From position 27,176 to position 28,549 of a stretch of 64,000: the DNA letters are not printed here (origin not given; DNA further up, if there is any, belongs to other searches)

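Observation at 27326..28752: HigB-like toxin with a HigA-HTH/ImmA-IrrE metallopeptidase fusion as partner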

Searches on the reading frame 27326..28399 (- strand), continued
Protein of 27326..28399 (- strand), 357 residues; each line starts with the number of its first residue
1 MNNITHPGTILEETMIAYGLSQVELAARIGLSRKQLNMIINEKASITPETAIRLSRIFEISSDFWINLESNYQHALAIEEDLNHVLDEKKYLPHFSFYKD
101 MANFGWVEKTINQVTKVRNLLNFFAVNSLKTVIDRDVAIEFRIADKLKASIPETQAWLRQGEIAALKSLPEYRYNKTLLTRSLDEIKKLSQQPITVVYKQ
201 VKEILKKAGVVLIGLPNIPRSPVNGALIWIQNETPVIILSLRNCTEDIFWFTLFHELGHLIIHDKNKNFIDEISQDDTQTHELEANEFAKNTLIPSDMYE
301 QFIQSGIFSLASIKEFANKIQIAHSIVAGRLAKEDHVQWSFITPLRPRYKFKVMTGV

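Call 47: predict_structure(alignment_id=A1)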
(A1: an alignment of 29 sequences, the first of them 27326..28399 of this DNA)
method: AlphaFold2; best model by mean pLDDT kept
length: 357 residues; sequences in the alignment: 29
mean_pLDDT: 87.8   pTM: 0.78
mean pLDDT of the five models: 87.8, 87.6, 87.0, 86.6, 86.3
residues with pLDDT >= 90: 253; 70-90: 64; 50-70: 22; < 50: 18
segments of 3 or more residues with pLDDT < 50: 138-140, 267-274, 355-357
pLDDT, mean of each block of 10 residues (from residue 1): 81 96 95 95 94 96 96 93 95 93 93 96 94 69 55 89 89 92 95 84 94 86 84 88 82 93 63 54 92 96 95 97 95 95 89 55
secondary structure, 60 per line:
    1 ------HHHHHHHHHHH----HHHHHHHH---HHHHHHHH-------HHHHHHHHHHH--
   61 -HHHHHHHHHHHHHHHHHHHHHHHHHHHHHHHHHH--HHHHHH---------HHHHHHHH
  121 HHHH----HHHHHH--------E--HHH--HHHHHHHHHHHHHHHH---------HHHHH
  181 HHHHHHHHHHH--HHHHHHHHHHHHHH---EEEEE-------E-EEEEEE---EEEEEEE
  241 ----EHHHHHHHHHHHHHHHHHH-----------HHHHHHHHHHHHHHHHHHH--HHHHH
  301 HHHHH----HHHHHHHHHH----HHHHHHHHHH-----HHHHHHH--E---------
elements in order: H7-17 H22-29 H33-40 H48-58 H62-95 H98-103 H113-124 H129-134 H151-166 H176-191 H194-207 E211-215 E225-230 E234-240 H246-263 H275-293 H296-305 H310-319 H324-333 H339-345

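Call 51: find_encoding_contigs(protein=P0004, flank=5000, max_places=3)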
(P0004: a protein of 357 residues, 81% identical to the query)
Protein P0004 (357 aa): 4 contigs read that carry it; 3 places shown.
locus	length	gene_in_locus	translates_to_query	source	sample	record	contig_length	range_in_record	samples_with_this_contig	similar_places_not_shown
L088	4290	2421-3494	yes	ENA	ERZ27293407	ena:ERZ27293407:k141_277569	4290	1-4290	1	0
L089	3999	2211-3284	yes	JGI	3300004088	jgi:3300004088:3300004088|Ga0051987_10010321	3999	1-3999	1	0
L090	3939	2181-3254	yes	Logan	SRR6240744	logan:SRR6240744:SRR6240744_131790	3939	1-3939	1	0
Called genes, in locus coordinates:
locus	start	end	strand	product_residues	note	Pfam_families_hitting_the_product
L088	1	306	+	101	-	?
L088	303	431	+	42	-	-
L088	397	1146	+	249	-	-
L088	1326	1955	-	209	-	-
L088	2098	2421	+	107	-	-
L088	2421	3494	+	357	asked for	PF01381:HTH_3, PF12844:HTH_19 (faint), PF06114:Peptidase_M78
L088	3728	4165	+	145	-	-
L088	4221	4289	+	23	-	?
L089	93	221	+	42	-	-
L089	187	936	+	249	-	-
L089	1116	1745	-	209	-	-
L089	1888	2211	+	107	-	-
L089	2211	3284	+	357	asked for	PF01381:HTH_3, PF12844:HTH_19 (faint), PF06114:Peptidase_M78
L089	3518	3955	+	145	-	-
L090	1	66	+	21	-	?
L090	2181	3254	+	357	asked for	PF01381:HTH_3, PF12844:HTH_19 (faint), PF06114:Peptidase_M78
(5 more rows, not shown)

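Call 53: list_cluster_members(proteins=[P0003, P0001])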
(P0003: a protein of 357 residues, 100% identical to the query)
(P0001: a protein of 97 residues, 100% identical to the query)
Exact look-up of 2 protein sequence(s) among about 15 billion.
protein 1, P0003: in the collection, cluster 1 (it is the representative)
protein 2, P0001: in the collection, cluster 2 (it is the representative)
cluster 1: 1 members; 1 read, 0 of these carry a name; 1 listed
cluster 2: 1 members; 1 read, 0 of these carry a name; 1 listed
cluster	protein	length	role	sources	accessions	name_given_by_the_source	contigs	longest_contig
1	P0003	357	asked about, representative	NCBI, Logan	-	-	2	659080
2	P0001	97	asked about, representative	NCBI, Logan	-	-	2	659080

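Call 55: fold_search(model_id=the predicted structure, library=pdb)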
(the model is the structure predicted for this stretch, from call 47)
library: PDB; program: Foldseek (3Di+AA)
matches with E <= 10: 451; with E <= 0.001: 34
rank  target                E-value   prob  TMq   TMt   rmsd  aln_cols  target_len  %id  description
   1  6lb3_E                5.8e-05  1.00  0.21  0.81   1.1        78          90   37  Crystal structure of PA4674 in complex with its operator DNA (18bp) from Pseudomonas aeruginosa (released 2020-11-18)
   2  7csw_A                7.1e-05  1.00  0.21  0.80   1.0        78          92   37  Pseudomonas aeruginosa antitoxin HigA with pa2440 promoter (released 2021-01-13)
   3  7csy_B                8.7e-05  1.00  0.22  0.76   2.3        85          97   35  Pseudomonas aeruginosa antitoxin HigA with higBA promoter (released 2021-01-13)
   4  3trb_B                8.7e-05  1.00  0.22  0.79   2.7        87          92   31  Structure of an addiction module antidote protein of a HigA (higA) family from Coxiella burnetii (released 2011-09-28)
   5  2ict                  1.0e-04  1.00  0.21  0.76   1.8        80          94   30  Crystal structure of the bacterial antitoxin HigA from Escherichia coli at pH 8.5. Northeast Structural Genomics TARGET  (released 2006-09-26)
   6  3trb_A                1.0e-04  1.00  0.22  0.78   2.6        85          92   32  Structure of an addiction module antidote protein of a HigA (higA) family from Coxiella burnetii (released 2011-09-28)
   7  7csv_A                1.1e-04  1.00  0.22  0.76   2.4        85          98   35  Pseudomonas aeruginosa antitoxin HigA (released 2021-01-13)
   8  9chn_C                1.2e-04  1.00  0.20  0.81   0.9        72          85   26  P. vulgaris trimeric HigBA- operator 2 DNA (released 2025-07-02)
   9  9chl_A                1.4e-04  1.00  0.22  0.73   1.6        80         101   24  P. vulgaris tetrameric HigBA- operator 2 DNA (released 2025-07-02)
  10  4mct_A                1.5e-04  1.00  0.22  0.79   1.6        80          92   24  P. vulgaris HIGBA structure, crystal form 1 (released 2013-12-11)
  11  6cf1_B                1.6e-04  1.00  0.20  0.73   1.0        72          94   26  Proteus vulgaris HigA antitoxin structure (released 2019-02-27)
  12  7csv_B                1.6e-04  1.00  0.22  0.77   2.4        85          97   35  Pseudomonas aeruginosa antitoxin HigA (released 2021-01-13)
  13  9chl_C                1.7e-04  1.00  0.20  0.66   1.6        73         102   26  P. vulgaris tetrameric HigBA- operator 2 DNA (released 2025-07-02)
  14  7csy_A                1.8e-04  1.00  0.22  0.81   1.0        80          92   36  Pseudomonas aeruginosa antitoxin HigA with higBA promoter (released 2021-01-13)
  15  6lb3_B                1.8e-04  1.00  0.20  0.74   1.1        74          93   39  Crystal structure of PA4674 in complex with its operator DNA (18bp) from Pseudomonas aeruginosa (released 2020-11-18)
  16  6lb3_G                2.3e-04  1.00  0.21  0.81   1.4        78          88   35  Crystal structure of PA4674 in complex with its operator DNA (18bp) from Pseudomonas aeruginosa (released 2020-11-18)
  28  6lb3_H                6.6e-04  1.00  0.22  0.78   2.4        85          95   35  Crystal structure of PA4674 in complex with its operator DNA (18bp) from Pseudomonas aeruginosa (released 2020-11-18)
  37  8sln_A                1.6e-03  1.00  0.27  0.37   7.8       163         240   16  Crystal structure of Deinococcus geothermalis PprI complexed with ssDNA (released 2024-03-13)
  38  6f8s_A                1.9e-03  1.00  0.22  0.77   2.3        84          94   26  Toxin-Antitoxin complex GraTA (released 2018-07-11)
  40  6f8s_C                2.0e-03  1.00  0.23  0.80   2.2        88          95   27  Toxin-Antitoxin complex GraTA (released 2018-07-11)
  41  7t5t                  5.0e-03  1.00  0.27  0.33   7.7       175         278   16  Structure of Thauera sp. K11 CapP (released 2022-09-14)
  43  3dti                  7.5e-03  1.00  0.25  0.35   8.1       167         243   17  Crystal structure of the IRRE protein, a central regulator of DNA damage repair in deinococcaceae (released 2009-02-10)
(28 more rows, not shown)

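Call 66: search_protein_families(library=padloc, proteins=[L088:3728-4165:+, L087:4105-4590:+, L087:2663-2950:+, L086:4053-4991:-], max_evalue=0.1)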
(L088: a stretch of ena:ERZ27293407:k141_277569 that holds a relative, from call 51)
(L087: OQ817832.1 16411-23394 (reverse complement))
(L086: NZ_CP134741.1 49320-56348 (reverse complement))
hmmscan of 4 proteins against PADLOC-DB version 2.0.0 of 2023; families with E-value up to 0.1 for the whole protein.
L088:3728-4165:+ (145 aa): 0 families

L087:4105-4590:+ (161 aa): 0 families

L087:2663-2950:+ (95 aa): 0 families

L086:4053-4991:- (312 aa): 0 families

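Call 67: search_protein_families(library=pfam, proteins=[L088:3728-4165:+, L087:4105-4590:+, L087:2663-2950:+], max_evalue=0.01)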
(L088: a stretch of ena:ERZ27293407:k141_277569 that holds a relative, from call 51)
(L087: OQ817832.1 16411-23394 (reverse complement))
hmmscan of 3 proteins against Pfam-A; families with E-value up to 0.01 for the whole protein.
L088:3728-4165:+ (145 aa): 0 families

L087:4105-4590:+ (161 aa): 0 families

L087:2663-2950:+ (95 aa): 0 families

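Call 70: find_homologous_proteins(query=L088:3728-4165:+, max_evalue=0.01)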
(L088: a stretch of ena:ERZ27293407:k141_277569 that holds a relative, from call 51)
Query L088:3728-4165:+ (145 aa): 1 proteins with E <= 0.01 among 27 candidates.
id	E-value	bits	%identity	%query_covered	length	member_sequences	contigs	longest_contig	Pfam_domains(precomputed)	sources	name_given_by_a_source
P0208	7.7e-97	339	100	100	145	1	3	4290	-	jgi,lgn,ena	-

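Call 83: search_protein_families(library=padloc, alignment_id=A4, max_evalue=0.00001)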
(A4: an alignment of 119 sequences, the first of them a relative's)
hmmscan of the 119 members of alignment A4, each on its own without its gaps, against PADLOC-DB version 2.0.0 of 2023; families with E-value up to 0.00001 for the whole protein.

A. member 1, L006:1544-2221:+ (226 aa): 2 families
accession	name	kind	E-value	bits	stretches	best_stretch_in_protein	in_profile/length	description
PDLC02394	pAgo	-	5.4e-13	45.6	1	12-146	284-436/1121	-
PDLC02402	Aga_SIR2-PNTD1-PNTD2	-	3e-08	30.3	1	35-125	441-541/876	Class I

B. families by the number of members that match (of 119 scanned): 533 families (the first 25 are shown)
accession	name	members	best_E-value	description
PDLC03038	MTase_I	10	4.8e-247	Type I methyltransferase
PDLC03019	MTase_I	8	1e-180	Type I methyltransferase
PDLC03032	MTase_I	8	2.1e-104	Type I methyltransferase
PDLC03624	REase_MTase_IIG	8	2.3e-13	Type IIG restriction enzyme-methyltransferase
PDLC03100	Specificity_I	7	5.1e-114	Type I specificity subunit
PDLC03089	Specificity_I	7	2e-101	Type I specificity subunit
PDLC03179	Specificity_I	7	3.2e-97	Type I specificity subunit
PDLC03086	Specificity_I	7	7.9e-96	Type I specificity subunit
PDLC03103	Specificity_I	7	1.1e-82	Type I specificity subunit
PDLC03168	Specificity_I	7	1.4e-79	Type I specificity subunit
PDLC03068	Specificity_I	7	8.7e-77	Type I specificity subunit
PDLC03096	Specificity_I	7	5.6e-73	Type I specificity subunit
PDLC03154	Specificity_I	7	2.7e-64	Type I specificity subunit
PDLC03087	Specificity_I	7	4.8e-64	Type I specificity subunit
PDLC03099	Specificity_I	7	3.2e-62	Type I specificity subunit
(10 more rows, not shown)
